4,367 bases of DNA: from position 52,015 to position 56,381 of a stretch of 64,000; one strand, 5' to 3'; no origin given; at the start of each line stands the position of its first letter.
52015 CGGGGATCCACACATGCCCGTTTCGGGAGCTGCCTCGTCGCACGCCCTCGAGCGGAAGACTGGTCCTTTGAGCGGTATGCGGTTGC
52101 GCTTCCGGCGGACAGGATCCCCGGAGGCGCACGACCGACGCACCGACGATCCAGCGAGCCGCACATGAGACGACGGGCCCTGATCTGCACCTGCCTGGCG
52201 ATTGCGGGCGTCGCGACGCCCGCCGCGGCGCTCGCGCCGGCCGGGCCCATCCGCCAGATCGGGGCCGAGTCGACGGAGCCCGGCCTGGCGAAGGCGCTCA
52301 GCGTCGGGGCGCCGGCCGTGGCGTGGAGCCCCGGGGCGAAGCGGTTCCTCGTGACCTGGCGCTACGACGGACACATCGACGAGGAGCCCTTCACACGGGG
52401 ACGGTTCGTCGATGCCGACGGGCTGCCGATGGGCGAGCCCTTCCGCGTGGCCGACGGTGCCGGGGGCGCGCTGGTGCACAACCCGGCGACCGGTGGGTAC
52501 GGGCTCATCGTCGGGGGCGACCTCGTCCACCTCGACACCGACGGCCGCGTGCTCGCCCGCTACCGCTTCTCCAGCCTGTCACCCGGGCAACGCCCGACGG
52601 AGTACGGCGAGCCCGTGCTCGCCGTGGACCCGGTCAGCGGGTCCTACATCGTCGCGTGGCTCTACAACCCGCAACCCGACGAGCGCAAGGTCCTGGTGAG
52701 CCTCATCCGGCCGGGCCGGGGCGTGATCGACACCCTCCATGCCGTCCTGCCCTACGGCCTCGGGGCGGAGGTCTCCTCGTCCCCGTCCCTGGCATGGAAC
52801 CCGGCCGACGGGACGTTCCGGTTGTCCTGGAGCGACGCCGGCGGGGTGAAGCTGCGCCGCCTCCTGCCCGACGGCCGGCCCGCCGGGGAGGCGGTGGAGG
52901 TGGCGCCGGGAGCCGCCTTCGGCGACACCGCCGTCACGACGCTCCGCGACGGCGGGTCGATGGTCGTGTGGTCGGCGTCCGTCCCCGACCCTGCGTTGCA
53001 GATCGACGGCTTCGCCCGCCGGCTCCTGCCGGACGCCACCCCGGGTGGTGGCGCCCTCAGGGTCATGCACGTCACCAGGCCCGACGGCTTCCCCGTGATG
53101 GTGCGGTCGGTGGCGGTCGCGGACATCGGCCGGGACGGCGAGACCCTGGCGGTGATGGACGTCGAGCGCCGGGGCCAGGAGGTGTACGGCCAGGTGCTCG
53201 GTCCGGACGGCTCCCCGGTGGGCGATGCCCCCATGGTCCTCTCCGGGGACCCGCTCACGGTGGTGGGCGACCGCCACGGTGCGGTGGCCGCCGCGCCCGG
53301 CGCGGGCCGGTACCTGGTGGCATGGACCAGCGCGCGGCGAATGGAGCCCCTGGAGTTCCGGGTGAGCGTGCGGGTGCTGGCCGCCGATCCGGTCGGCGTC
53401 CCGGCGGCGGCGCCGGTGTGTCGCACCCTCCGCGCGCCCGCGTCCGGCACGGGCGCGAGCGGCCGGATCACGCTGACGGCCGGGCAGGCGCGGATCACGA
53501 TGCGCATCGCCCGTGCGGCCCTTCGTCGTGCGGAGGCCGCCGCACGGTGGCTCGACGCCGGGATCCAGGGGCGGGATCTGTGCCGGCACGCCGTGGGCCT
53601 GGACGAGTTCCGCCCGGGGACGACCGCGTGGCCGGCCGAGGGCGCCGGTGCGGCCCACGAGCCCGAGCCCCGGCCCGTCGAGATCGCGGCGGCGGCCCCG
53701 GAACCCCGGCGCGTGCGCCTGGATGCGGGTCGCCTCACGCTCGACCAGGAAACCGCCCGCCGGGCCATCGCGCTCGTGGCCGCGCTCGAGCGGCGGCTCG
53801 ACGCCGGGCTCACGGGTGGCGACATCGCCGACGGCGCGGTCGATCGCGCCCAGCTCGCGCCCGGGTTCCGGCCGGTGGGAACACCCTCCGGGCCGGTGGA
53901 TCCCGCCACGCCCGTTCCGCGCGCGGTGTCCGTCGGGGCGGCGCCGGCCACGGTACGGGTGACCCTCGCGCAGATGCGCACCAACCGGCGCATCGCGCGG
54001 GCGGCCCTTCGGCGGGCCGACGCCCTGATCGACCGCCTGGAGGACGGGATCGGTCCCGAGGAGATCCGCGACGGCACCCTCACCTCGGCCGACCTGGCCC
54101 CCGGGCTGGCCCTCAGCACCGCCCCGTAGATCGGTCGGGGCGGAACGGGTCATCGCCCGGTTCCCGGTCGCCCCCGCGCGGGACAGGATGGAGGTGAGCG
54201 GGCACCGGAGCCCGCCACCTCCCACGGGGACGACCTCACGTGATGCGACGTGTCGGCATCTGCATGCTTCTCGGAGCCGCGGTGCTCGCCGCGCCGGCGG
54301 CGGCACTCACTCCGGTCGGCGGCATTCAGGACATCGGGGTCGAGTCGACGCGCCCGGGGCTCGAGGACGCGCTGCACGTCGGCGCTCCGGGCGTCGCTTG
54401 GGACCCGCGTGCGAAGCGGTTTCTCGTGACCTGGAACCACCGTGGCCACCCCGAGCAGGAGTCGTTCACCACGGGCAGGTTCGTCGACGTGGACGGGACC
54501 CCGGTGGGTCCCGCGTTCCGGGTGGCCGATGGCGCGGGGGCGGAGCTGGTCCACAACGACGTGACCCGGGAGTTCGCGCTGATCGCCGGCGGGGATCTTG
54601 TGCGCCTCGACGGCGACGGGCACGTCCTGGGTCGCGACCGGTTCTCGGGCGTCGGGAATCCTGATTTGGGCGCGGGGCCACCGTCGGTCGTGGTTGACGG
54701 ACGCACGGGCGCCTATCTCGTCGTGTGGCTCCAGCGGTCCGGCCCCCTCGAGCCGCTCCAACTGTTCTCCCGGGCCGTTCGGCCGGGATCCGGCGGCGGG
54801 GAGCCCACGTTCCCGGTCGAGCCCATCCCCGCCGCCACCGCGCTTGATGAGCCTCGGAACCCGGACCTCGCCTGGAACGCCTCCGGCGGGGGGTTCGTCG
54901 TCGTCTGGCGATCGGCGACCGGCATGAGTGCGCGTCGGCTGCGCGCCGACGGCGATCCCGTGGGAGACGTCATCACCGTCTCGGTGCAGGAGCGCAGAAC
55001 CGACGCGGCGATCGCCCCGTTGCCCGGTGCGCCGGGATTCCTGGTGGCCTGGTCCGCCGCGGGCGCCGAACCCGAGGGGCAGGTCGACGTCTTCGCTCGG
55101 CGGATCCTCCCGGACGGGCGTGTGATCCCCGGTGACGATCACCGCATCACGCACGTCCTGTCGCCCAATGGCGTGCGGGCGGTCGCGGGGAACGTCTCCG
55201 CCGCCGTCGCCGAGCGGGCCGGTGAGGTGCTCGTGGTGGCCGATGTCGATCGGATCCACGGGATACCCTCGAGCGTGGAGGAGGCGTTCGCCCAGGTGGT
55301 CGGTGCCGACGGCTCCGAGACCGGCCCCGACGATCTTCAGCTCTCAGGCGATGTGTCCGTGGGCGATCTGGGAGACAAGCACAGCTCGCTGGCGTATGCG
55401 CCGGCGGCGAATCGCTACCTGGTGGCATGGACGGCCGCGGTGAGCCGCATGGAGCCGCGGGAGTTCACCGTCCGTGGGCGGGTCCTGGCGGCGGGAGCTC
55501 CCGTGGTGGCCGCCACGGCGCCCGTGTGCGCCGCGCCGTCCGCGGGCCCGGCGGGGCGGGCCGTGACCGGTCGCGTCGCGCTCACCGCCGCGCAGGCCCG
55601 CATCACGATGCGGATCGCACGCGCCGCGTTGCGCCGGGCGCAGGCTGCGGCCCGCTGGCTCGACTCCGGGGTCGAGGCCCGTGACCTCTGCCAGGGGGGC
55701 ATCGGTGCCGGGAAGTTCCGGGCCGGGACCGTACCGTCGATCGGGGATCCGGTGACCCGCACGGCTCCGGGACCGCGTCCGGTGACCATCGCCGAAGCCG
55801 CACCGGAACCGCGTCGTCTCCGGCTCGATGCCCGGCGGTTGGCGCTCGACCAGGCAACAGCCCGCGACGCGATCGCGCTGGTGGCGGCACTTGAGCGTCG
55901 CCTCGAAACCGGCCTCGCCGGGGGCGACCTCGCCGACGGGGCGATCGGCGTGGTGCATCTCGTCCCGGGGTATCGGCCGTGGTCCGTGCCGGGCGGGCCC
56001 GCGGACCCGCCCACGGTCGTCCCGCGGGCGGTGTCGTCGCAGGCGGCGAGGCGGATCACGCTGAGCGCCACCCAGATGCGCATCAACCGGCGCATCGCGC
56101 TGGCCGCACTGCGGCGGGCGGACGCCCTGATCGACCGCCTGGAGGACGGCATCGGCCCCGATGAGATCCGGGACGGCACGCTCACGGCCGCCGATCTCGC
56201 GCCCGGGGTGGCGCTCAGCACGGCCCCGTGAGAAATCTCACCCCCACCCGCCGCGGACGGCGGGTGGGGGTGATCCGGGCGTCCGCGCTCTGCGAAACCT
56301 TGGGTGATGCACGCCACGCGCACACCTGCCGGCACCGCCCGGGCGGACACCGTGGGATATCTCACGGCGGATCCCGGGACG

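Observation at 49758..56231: Three tandem paralogous secreted proteins with propeller-like repeats and a shared C-terminal architecture that I cannot assign to a family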

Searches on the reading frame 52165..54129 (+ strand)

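Call 3: search_protein_families(library=pfam, proteins=[window:52165-54129:+], max_evalue=1)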
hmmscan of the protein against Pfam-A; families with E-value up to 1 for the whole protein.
window:52165-54129:+ (654 aa): 1 family
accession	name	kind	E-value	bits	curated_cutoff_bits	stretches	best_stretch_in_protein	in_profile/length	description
PF22839.2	DUF7015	-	0.21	12.3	35.2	0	202-228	63-89/100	Domain of unknown function (DUF7015)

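Call 4: search_protein_families(library=ncbifam, proteins=[window:52165-54129:+], max_evalue=1)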
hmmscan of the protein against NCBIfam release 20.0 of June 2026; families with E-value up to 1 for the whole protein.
window:52165-54129:+ (654 aa): 0 families

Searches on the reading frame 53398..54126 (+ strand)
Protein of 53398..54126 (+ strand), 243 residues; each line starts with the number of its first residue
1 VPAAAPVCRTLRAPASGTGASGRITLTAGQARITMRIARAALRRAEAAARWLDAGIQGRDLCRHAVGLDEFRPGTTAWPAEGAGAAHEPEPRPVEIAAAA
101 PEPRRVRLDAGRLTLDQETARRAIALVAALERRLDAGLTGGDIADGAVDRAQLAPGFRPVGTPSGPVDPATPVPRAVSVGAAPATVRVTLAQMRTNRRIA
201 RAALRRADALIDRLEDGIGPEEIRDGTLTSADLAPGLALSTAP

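Call 61: search_protein_families(library=phrogs, proteins=[window:53398-54126:+], max_evalue=1)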
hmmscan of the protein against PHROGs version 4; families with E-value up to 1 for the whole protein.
window:53398-54126:+ (243 aa): 3 families
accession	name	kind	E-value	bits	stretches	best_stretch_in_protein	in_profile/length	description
phrog_4341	-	unknown function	0.017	16.2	1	84-149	11-81/157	-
phrog_12141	-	unknown function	0.047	15.3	1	21-64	25-68/91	-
phrog_5921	-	unknown function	0.21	12.3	1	61-79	30-48/50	-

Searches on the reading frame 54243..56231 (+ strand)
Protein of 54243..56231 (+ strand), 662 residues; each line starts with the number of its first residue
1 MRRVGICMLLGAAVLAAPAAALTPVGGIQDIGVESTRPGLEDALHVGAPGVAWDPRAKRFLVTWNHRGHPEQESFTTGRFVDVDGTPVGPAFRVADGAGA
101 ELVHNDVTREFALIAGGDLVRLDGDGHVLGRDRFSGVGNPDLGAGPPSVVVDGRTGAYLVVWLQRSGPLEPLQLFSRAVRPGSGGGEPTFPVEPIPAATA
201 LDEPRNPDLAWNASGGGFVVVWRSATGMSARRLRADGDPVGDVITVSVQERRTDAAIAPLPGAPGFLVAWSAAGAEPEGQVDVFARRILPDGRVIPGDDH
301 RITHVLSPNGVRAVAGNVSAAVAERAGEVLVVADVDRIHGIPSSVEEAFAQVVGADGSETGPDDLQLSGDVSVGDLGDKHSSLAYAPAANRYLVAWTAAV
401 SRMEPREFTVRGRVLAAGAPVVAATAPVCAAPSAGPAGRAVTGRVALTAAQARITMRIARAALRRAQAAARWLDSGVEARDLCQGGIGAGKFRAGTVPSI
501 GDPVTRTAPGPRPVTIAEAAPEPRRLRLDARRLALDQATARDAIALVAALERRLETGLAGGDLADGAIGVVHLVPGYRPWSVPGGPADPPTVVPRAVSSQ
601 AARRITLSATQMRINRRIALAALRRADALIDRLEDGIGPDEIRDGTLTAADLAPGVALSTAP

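Call 3: search_protein_families(library=pfam, proteins=[window:54243-56231:+], max_evalue=1)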
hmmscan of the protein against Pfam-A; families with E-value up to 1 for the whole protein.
window:54243-56231:+ (662 aa): 1 family
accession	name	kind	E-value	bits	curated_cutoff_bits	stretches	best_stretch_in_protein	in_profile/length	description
PF00847.26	AP2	-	0.19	12.5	33.3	1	49-80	4-35/54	AP2 domain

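Call 4: search_protein_families(library=ncbifam, proteins=[window:54243-56231:+], max_evalue=1)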
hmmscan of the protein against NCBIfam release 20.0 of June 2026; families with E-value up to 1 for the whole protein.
window:54243-56231:+ (662 aa): 0 families
